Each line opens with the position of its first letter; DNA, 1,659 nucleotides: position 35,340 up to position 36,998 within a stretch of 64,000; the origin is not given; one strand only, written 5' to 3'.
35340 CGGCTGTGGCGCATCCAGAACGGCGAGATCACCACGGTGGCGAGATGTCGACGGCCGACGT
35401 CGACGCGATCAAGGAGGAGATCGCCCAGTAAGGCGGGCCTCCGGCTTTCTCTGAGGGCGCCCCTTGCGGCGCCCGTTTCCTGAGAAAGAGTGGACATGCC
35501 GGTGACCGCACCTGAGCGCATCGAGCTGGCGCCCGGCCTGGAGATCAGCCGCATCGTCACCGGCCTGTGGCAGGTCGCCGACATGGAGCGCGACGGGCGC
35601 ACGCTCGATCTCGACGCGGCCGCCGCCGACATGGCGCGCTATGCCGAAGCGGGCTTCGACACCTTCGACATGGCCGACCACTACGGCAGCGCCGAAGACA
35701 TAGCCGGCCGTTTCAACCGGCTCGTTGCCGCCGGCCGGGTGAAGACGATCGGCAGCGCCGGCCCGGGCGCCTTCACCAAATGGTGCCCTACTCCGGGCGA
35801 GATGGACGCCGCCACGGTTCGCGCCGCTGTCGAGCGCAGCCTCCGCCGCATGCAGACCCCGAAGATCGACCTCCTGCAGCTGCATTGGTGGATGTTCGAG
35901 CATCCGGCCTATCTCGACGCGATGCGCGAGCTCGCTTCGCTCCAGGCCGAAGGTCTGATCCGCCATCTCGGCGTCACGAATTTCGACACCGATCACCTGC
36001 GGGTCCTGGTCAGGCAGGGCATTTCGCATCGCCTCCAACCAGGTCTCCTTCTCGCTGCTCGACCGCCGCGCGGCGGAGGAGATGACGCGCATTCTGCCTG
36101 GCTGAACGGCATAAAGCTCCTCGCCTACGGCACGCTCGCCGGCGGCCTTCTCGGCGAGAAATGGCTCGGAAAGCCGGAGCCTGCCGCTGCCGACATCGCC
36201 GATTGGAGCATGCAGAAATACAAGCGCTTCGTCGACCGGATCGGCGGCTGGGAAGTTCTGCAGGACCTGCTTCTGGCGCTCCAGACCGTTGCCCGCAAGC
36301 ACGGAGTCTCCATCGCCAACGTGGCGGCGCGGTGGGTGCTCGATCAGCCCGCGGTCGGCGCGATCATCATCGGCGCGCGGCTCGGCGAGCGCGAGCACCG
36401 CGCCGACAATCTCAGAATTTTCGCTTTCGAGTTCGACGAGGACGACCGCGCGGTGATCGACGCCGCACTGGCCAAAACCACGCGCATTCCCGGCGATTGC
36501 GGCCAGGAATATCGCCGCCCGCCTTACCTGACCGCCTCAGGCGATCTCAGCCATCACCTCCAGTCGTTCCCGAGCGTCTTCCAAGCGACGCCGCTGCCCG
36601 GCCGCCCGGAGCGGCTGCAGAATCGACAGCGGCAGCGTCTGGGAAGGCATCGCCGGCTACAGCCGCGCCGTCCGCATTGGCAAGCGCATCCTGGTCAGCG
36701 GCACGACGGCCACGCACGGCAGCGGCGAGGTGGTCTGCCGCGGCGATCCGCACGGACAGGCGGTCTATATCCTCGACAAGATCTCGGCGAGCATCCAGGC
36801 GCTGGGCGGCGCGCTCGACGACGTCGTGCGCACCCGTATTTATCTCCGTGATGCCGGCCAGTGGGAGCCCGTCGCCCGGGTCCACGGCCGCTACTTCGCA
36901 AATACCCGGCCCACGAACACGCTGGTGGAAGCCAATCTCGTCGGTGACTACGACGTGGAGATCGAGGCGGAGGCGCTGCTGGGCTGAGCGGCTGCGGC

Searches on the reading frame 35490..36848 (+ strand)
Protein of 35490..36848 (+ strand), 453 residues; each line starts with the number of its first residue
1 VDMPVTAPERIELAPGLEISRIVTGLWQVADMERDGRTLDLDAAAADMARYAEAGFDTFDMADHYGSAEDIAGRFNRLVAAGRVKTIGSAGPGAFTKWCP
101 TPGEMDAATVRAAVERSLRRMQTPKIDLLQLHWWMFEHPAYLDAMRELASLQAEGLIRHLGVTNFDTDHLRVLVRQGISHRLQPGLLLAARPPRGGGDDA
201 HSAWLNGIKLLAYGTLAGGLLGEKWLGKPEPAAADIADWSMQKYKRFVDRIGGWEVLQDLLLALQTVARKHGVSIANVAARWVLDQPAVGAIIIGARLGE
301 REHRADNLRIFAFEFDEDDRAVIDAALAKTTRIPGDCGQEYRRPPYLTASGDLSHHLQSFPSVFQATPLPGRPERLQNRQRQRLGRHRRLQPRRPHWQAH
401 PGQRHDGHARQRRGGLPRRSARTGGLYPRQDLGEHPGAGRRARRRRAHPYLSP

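Call 103: search_protein_families(library=padloc, alignment_id=A7, max_evalue=1e-8)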
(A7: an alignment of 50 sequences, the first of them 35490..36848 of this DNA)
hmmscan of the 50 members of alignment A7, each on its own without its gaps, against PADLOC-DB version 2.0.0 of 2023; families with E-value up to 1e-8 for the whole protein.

A. member 1, window:35490-36848:+ (453 aa): 0 families

B. families by the number of members that match (of 50 scanned): 2 families
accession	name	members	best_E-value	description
PDLC04135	mad3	2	8.9e-36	mads_3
PDLC04140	mad8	1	1e-14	mads_8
